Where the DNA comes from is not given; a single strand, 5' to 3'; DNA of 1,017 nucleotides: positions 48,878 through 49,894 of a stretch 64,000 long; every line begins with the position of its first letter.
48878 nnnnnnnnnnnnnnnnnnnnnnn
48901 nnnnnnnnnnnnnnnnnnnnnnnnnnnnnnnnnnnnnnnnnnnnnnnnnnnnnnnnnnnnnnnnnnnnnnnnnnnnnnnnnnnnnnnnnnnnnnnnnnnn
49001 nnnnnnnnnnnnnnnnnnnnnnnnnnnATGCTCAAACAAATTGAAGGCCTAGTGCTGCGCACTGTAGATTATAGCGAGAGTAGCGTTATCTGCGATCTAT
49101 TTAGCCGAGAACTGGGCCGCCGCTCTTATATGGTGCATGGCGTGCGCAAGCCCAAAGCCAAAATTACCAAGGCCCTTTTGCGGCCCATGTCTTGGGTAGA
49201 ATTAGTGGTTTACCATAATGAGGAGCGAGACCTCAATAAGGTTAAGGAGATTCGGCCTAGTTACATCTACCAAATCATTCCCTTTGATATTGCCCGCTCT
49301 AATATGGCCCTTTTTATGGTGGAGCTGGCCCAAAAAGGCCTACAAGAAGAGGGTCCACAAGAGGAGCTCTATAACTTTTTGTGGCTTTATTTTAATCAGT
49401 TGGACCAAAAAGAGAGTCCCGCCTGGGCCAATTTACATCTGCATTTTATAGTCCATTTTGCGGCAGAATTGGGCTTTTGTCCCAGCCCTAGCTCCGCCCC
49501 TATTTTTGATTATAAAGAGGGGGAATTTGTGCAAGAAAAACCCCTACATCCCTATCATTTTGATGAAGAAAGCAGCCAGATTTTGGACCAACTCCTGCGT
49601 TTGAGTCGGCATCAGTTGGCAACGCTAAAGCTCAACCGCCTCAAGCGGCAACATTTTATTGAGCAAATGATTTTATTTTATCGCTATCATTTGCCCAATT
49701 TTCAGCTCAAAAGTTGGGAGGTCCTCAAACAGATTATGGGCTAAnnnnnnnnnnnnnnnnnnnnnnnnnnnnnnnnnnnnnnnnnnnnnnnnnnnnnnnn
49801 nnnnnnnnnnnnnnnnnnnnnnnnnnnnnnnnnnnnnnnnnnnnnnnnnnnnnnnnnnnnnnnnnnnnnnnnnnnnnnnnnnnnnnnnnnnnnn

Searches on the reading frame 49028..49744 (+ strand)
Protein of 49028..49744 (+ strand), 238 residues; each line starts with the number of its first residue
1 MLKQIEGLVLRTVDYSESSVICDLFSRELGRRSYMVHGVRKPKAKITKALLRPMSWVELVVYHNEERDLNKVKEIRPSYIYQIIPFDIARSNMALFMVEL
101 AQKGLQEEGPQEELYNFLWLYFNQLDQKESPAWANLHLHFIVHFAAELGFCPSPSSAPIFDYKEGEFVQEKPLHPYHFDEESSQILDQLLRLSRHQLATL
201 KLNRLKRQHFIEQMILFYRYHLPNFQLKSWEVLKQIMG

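Call 25: search_protein_families(library=pfam, proteins=[window:49028-49744:+], max_evalue=0.001)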
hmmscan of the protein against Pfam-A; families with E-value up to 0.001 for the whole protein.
window:49028-49744:+ (238 aa): 2 families
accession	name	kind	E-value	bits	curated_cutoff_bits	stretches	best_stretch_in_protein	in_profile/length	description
PF11967.14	RecO_N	-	3.6e-18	65.8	27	1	1-77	1-76/80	Recombination protein O N terminal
PF02565.21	RecO_C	-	1.3e-11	45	22.1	1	86-231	2-157/157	Recombination protein O C terminal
